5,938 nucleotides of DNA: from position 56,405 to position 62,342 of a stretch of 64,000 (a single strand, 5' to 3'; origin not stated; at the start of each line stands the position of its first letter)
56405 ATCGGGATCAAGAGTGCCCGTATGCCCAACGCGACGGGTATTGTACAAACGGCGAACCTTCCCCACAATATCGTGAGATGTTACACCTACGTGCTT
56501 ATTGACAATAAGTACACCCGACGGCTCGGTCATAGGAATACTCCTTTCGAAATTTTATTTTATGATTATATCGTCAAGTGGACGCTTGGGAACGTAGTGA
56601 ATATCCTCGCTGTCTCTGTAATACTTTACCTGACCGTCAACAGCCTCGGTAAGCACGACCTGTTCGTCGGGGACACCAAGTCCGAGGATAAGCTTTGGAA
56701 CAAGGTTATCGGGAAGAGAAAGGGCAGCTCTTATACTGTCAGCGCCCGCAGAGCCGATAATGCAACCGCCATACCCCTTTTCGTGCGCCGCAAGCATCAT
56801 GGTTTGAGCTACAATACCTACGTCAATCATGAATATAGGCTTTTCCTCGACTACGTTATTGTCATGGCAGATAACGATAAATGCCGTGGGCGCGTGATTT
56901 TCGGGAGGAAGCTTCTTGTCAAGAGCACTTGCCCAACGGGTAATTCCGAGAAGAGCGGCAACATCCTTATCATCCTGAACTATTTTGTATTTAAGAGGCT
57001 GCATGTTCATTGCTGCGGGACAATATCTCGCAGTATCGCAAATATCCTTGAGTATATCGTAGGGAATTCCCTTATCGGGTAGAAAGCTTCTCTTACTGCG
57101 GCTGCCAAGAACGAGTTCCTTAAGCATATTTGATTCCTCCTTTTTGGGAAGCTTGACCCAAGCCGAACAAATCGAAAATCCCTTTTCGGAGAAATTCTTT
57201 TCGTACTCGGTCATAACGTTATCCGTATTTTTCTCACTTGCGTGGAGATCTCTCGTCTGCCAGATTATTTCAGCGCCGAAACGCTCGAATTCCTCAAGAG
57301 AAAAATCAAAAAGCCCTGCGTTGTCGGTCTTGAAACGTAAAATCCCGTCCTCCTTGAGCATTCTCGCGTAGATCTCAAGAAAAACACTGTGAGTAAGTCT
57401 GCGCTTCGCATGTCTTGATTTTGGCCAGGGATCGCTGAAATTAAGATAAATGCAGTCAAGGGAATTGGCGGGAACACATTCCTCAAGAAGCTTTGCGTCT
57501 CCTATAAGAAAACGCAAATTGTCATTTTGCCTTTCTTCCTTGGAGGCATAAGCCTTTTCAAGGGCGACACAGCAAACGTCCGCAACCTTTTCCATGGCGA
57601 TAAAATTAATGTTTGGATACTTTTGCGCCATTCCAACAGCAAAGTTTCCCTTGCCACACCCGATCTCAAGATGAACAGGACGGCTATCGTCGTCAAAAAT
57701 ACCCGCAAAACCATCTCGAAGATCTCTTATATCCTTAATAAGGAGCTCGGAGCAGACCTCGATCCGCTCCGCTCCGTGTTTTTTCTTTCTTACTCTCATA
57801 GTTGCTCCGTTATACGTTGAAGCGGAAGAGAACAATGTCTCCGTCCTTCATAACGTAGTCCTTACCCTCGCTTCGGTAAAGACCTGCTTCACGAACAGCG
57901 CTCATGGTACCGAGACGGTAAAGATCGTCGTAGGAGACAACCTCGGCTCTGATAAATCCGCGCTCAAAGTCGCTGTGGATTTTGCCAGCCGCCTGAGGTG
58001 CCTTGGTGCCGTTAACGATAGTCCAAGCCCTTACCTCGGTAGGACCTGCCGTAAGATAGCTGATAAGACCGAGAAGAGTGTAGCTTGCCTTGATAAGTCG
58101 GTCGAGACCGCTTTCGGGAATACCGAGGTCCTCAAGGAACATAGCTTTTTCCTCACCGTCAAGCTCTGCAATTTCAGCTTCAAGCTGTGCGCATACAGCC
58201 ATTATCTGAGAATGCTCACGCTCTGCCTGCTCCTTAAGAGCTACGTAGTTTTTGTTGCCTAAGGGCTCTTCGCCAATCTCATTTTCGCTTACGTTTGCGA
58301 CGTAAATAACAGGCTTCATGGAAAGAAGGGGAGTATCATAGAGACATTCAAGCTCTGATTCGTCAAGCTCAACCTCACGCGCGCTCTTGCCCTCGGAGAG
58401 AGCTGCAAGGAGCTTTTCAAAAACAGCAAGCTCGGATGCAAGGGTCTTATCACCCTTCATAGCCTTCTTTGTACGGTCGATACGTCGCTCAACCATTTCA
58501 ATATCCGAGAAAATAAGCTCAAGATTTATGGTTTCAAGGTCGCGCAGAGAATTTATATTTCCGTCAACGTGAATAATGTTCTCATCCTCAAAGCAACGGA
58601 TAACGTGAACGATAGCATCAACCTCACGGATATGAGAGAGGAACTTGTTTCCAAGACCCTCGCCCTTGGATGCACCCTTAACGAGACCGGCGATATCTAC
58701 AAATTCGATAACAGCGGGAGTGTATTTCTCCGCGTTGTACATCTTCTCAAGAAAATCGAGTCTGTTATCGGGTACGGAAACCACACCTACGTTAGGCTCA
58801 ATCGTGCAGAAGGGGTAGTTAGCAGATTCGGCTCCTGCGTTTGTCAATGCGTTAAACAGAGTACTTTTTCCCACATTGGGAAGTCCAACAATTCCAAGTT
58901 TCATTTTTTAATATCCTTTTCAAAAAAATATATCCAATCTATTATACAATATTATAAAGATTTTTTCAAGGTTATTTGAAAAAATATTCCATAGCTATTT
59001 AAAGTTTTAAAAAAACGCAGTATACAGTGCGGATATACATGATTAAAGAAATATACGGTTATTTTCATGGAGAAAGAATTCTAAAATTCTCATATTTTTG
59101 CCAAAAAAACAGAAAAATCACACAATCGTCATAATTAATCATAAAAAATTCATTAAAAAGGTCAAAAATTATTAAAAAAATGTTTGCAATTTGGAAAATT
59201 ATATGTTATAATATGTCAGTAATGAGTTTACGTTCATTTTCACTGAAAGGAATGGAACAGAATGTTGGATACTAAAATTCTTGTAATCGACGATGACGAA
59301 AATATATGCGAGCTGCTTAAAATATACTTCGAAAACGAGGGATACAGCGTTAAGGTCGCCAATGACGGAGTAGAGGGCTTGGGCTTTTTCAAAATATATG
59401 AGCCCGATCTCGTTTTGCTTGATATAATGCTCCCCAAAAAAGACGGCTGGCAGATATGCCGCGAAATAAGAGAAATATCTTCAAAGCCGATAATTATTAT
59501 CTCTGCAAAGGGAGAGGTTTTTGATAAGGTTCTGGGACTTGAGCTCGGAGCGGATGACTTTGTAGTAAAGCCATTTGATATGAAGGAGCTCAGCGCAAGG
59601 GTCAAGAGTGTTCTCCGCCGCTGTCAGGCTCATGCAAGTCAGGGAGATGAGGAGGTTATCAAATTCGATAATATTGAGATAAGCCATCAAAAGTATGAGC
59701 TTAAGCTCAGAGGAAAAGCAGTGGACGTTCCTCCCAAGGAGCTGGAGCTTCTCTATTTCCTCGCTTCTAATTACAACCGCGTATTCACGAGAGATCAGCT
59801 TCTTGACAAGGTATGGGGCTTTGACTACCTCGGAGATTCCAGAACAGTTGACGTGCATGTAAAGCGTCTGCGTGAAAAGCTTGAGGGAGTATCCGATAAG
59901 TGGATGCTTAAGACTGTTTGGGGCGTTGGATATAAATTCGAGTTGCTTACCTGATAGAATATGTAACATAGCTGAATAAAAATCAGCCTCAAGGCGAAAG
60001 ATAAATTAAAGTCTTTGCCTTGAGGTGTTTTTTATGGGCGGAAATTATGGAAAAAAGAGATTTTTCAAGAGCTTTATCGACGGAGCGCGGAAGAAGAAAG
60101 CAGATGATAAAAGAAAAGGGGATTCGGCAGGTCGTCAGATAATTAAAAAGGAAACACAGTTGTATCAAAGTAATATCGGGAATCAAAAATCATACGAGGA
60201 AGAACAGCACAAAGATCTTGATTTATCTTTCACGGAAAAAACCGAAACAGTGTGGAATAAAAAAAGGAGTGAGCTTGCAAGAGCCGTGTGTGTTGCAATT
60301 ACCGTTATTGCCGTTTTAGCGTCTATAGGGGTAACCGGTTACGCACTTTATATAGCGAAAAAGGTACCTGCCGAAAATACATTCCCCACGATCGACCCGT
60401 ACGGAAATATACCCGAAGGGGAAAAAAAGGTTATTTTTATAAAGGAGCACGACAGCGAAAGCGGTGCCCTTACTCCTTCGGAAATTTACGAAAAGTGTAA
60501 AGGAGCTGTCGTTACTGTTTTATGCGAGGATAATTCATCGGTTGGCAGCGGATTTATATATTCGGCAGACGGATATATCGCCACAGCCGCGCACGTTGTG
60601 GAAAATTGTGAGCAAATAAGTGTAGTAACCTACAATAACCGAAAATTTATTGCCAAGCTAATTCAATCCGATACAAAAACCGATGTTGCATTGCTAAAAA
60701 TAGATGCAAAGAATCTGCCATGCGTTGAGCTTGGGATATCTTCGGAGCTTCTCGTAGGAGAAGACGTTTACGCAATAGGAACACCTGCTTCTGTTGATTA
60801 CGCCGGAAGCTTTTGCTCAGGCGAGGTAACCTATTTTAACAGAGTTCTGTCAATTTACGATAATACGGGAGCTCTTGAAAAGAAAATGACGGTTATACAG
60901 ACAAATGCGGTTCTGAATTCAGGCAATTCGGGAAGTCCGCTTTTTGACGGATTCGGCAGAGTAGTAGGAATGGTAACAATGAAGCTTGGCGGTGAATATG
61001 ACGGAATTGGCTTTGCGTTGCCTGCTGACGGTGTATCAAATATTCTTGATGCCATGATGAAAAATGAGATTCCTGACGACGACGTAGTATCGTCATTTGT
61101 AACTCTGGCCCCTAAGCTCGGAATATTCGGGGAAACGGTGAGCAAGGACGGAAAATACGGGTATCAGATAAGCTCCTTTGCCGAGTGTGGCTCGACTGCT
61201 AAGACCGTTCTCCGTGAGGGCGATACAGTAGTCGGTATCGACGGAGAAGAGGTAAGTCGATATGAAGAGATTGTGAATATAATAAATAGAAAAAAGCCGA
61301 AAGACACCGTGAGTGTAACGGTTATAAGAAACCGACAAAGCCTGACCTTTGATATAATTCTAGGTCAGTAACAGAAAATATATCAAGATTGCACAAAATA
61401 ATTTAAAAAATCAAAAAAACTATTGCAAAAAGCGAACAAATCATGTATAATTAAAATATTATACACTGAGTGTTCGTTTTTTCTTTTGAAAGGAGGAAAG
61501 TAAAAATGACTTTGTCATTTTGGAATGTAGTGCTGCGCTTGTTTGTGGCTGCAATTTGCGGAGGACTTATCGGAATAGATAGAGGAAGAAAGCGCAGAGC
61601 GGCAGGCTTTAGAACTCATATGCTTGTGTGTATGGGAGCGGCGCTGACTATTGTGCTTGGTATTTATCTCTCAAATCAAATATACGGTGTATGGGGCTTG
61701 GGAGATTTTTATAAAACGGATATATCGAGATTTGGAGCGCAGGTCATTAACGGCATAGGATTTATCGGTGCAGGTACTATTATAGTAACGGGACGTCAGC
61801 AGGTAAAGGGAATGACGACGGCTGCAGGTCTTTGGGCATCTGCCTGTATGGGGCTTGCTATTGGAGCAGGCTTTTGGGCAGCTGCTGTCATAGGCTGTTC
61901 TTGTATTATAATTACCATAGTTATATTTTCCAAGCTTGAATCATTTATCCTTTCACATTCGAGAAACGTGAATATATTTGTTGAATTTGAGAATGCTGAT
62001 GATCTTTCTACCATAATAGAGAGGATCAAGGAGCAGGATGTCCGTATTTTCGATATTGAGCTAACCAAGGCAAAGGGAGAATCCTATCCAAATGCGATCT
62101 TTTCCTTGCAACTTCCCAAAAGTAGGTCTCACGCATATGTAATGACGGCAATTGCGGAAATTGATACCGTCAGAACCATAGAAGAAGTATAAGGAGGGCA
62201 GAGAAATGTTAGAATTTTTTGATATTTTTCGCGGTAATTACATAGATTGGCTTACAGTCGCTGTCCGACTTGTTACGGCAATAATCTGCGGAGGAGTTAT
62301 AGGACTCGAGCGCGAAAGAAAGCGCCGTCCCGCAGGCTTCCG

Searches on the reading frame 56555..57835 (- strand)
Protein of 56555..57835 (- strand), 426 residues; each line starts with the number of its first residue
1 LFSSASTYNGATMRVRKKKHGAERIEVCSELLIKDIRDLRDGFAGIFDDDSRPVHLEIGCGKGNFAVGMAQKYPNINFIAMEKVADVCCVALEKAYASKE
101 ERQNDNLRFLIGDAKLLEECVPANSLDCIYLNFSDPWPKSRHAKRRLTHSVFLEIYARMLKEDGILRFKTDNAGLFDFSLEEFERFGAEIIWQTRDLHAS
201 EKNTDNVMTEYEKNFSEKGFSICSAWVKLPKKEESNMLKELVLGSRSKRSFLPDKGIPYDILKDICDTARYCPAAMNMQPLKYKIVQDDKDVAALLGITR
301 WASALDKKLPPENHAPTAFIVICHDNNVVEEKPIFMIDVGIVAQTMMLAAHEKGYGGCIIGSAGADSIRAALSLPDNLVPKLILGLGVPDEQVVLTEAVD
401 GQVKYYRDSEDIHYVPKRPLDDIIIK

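Call 89: search_protein_families(library=pfam, proteins=[window:56555-57835:-], max_evalue=0.00001)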
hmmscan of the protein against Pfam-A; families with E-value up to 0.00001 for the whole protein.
window:56555-57835:- (426 aa): 4 families
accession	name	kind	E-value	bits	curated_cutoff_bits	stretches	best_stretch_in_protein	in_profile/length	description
PF02390.23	Methyltransf_4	-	1e-41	142.7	24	1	52-222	2-170/173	Putative methyltransferase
PF00881.29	Nitroreductase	-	6.3e-20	72.5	23.5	1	246-387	5-166/167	Nitroreductase family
PF13847.12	Methyltransf_31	-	7.1e-07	29.5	27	1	55-171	7-112/145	Methyltransferase domain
PF13649.12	Methyltransf_25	-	9.3e-06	26.7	27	0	56-134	2-73/97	Methyltransferase domain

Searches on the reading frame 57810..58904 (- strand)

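Call 89: search_protein_families(library=pfam, proteins=[window:57810-58904:-], max_evalue=0.00001)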
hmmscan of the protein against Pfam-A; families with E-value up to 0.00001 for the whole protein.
window:57810-58904:- (364 aa): 3 families
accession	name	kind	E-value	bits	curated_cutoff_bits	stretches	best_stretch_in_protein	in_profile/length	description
PF06071.19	YchF-GTPase_C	-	1.6e-38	131.1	27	1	280-363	1-84/84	Protein of unknown function (DUF933)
PF01926.29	MMR_HSR1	-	3.7e-24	85.4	21.9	1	3-120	2-99/113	50S ribosome-binding GTPase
PF02421.24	FeoB_N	-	3.1e-09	37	27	1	3-49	3-49/156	Ferrous iron transport protein B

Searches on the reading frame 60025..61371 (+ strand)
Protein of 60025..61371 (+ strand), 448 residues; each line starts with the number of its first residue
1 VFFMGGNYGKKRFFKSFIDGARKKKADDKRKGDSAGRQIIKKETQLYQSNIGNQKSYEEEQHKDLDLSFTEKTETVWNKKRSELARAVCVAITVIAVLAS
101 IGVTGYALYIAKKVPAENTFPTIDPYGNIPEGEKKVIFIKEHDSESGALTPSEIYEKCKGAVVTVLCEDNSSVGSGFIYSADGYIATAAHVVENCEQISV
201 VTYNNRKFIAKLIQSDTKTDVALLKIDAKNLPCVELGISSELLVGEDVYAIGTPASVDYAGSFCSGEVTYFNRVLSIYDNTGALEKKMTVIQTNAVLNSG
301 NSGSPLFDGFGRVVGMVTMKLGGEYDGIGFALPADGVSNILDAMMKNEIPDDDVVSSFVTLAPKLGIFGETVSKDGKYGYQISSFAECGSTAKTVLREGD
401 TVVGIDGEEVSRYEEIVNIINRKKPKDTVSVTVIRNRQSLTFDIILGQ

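Call 89: search_protein_families(library=pfam, proteins=[window:60025-61371:+], max_evalue=0.00001)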
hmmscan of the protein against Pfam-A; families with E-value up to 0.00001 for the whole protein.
window:60025-61371:+ (448 aa): 3 families
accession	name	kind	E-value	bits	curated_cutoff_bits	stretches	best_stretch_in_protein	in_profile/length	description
PF13365.12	Trypsin_2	-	5.5e-31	108.7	27.6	1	174-316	1-144/144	Trypsin-like peptidase domain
PF00089.32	Trypsin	-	3.4e-11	43.8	20.6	1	171-335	24-214/220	Trypsin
PF13180.12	PDZ_2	-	5.7e-09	36.6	27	1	391-445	25-79/80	PDZ domain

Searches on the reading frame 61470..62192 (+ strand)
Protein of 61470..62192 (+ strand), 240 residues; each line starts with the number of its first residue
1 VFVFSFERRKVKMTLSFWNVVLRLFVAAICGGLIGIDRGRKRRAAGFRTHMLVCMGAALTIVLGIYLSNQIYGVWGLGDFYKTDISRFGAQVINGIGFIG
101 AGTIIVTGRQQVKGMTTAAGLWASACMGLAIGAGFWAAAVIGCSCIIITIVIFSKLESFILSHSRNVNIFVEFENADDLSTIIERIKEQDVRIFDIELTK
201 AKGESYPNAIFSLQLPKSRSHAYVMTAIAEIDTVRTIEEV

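Call 89: search_protein_families(library=pfam, proteins=[window:61470-62192:+], max_evalue=0.00001)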
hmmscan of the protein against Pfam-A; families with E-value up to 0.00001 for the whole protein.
window:61470-62192:+ (240 aa): 1 family
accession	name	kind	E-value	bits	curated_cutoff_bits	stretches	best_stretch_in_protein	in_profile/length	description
PF02308.21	MgtC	-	2.5e-37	128.4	31.4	1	24-158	1-120/121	MgtC family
